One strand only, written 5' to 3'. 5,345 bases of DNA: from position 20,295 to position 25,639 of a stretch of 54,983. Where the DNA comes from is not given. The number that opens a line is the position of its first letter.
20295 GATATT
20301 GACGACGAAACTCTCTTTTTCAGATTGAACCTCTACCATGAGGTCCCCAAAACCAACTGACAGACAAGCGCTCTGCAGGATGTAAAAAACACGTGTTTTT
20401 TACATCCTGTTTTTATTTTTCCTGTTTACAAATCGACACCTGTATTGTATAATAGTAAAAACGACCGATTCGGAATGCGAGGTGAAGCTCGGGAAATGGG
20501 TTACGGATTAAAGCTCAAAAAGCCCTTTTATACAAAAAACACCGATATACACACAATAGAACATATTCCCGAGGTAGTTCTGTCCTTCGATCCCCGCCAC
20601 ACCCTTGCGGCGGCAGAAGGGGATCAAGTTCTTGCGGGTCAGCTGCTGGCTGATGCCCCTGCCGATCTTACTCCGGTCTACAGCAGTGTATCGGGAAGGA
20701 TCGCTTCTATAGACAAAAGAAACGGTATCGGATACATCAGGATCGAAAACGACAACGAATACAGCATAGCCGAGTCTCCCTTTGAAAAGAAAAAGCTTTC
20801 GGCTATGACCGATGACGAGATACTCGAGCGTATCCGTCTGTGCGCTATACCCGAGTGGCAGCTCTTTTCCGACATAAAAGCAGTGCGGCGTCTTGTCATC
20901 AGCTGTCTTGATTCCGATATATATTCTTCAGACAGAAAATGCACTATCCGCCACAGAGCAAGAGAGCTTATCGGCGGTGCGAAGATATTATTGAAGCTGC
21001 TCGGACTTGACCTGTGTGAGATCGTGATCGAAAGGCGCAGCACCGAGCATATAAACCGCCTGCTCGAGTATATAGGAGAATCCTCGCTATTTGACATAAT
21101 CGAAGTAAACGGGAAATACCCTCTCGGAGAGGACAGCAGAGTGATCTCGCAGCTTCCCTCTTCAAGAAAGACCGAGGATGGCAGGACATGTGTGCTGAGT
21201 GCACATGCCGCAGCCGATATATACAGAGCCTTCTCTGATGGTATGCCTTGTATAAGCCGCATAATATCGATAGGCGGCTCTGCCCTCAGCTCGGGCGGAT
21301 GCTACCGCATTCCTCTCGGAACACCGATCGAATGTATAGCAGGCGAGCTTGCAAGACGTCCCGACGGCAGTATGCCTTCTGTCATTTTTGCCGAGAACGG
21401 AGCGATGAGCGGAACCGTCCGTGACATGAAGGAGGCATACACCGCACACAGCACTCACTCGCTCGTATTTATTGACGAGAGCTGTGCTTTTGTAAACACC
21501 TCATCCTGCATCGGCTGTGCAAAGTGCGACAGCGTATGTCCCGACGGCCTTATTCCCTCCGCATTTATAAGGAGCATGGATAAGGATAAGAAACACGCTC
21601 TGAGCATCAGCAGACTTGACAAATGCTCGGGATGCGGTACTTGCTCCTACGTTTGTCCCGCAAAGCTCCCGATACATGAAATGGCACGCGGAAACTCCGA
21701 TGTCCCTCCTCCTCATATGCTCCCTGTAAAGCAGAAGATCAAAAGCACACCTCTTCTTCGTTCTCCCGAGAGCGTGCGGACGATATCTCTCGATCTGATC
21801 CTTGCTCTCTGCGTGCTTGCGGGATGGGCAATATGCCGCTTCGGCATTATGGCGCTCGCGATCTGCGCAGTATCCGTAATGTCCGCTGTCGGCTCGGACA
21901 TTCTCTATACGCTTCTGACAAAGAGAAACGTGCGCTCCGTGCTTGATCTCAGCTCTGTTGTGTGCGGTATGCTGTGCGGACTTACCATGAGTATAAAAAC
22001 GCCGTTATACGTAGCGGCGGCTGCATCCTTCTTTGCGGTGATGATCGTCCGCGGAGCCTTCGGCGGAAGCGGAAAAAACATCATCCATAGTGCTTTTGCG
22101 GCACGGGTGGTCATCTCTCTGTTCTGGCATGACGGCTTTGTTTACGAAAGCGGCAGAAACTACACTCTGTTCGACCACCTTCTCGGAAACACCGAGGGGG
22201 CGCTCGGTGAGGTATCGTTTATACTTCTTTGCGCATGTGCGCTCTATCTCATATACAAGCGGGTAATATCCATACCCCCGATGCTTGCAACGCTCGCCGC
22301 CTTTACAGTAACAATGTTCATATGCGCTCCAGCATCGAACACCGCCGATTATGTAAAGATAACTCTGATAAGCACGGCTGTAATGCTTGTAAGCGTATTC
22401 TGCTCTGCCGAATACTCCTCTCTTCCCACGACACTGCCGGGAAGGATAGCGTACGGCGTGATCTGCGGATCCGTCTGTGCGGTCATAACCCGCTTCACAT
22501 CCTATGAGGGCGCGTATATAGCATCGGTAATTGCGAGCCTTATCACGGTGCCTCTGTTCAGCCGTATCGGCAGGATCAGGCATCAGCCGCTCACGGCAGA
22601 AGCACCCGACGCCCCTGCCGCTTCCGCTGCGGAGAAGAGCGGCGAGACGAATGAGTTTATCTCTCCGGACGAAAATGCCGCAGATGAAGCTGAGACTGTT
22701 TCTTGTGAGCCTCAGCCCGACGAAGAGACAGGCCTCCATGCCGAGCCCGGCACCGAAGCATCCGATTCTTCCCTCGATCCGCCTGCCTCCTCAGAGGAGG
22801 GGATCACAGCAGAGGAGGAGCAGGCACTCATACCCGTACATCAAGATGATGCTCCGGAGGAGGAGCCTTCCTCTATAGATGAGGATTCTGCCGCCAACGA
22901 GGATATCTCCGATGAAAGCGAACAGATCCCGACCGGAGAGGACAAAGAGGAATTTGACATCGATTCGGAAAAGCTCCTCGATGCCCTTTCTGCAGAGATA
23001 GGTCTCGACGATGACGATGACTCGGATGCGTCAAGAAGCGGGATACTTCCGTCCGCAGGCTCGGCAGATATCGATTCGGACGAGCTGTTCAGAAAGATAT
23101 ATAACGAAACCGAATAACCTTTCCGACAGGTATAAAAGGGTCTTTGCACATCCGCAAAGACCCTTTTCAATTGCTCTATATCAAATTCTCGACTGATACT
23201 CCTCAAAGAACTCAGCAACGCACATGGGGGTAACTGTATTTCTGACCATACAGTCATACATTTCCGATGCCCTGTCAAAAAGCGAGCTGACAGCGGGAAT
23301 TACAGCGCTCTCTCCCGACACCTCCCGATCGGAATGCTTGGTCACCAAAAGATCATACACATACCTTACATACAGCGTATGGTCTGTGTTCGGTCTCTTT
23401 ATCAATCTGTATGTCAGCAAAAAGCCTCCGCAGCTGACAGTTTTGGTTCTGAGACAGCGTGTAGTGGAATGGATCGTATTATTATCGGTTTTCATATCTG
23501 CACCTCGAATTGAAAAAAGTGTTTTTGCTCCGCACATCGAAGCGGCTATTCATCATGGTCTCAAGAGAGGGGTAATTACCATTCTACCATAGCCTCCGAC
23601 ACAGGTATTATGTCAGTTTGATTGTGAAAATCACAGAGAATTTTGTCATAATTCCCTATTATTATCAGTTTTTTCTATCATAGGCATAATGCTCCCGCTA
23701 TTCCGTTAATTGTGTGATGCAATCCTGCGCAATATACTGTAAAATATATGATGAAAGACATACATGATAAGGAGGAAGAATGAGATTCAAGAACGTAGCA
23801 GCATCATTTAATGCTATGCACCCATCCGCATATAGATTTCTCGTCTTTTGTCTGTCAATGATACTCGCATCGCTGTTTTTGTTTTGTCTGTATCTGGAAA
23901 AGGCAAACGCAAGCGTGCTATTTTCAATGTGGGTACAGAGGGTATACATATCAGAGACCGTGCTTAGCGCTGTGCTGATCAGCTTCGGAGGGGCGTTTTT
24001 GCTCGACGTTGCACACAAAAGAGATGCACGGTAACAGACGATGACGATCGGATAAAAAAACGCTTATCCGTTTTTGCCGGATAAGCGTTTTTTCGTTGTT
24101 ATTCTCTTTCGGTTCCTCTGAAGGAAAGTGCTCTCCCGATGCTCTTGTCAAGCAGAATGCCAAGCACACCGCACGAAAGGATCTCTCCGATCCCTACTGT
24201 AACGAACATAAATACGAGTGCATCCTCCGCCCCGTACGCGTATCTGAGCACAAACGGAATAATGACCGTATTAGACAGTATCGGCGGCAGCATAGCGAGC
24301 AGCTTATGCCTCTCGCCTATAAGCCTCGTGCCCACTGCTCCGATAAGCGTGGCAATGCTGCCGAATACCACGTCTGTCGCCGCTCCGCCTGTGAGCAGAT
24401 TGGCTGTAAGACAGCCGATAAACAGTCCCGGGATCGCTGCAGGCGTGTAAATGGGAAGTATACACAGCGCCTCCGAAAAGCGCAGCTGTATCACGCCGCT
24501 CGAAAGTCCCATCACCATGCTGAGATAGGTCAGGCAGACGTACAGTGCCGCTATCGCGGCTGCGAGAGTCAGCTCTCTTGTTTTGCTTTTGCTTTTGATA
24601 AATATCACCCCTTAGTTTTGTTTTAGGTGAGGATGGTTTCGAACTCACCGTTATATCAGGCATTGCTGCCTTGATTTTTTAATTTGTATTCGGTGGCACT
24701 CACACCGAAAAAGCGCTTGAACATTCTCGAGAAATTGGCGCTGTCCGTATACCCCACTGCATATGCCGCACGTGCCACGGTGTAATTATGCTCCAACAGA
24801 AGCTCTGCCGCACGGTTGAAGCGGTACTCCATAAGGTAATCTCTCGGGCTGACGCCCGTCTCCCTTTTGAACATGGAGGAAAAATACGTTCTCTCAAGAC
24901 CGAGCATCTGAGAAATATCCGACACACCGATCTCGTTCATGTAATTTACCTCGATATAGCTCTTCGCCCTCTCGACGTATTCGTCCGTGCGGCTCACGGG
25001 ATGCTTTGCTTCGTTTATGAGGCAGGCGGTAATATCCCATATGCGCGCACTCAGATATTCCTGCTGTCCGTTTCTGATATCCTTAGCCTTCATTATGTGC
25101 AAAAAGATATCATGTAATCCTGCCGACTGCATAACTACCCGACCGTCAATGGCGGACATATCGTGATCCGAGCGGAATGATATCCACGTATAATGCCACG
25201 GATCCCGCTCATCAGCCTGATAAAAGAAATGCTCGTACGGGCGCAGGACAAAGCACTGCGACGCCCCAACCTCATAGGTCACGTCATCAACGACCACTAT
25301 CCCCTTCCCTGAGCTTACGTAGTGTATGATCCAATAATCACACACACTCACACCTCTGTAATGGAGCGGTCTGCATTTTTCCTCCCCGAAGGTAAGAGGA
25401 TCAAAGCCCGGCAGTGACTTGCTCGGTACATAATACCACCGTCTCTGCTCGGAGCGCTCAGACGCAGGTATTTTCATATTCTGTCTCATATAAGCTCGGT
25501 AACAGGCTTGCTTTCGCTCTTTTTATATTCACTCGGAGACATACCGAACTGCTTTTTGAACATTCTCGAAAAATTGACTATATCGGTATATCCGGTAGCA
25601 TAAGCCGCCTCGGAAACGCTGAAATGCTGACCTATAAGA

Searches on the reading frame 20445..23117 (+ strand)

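Call 26: search_protein_families(library=pfam, proteins=[window:20445-23117:+], max_evalue=0.001)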
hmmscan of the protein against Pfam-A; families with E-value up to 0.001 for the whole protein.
window:20445-23117:+ (890 aa): 15 families
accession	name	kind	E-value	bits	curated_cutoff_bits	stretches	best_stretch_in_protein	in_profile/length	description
PF03116.20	NQR2_RnfD_RnfE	-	2e-47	162.4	27.7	1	432-708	2-289/296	NQR2, RnfD, RnfE family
PF14697.11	Fer4_21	-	1.8e-09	38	35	1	348-406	1-53/59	4Fe-4S dicluster domain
PF01512.22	Complex1_51K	-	5.2e-09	36.6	31.2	1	146-239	27-123/150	Nuo51 FMN-binding domain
PF12838.12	Fer4_7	-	3.7e-08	34.1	27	1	354-407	1-51/52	4Fe-4S dicluster domain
PF00037.32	Fer4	-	2.5e-07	30.7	21.1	0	392-406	6-20/24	4Fe-4S binding domain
PF12797.12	Fer4_2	-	5.8e-07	29.5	24.5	0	391-406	7-22/22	4Fe-4S binding domain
PF13534.11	Fer4_17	-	1.1e-06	29.6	22.2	0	386-408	40-60/61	4Fe-4S dicluster domain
PF13187.11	Fer4_9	-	2.3e-06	27.9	27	1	355-407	2-50/52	4Fe-4S dicluster domain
PF13237.11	Fer4_10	-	2.8e-06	27.6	25.5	1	350-405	4-53/53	4Fe-4S dicluster domain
PF13375.12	RnfC_N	-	3.9e-06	27.3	25.6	1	30-93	16-84/101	RnfC Barrel sandwich hybrid domain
PF25160.1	LdpA_Fe-S-bd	-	5.4e-06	26.5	27.6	0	350-371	23-44/49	LdpA Fe-S cluster-binding domain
PF13183.11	Fer4_8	-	2.7e-05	25.1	27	1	353-407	3-67/68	4Fe-4S dicluster domain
PF17179.9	Fer4_22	-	3.9e-05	24.9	27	0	326-368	55-94/95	4Fe-4S dicluster domain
PF12837.12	Fer4_6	-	0.00015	22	25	0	392-407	7-22/24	4Fe-4S binding domain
PF13484.11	Fer4_16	-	0.00072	20.7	30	0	355-406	2-65/66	4Fe-4S double cluster binding domain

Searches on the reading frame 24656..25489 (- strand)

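Call 25: search_protein_families(library=pfam, proteins=[window:24656-25489:-], max_evalue=0.001)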
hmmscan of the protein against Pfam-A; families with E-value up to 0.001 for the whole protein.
window:24656-25489:- (277 aa): 3 families
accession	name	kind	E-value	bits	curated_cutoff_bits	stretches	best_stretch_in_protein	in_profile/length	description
PF12833.13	HTH_18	-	1.1e-22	80.6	33.6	1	193-269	2-78/80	Helix-turn-helix domain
PF00165.29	HTH_AraC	-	5.4e-16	58.7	26.6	2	182-219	4-41/42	Bacterial regulatory helix-turn-helix proteins, AraC family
PF02311.25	AraC_binding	-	5.7e-15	55.7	21.1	1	34-157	5-116/135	AraC-like ligand binding domain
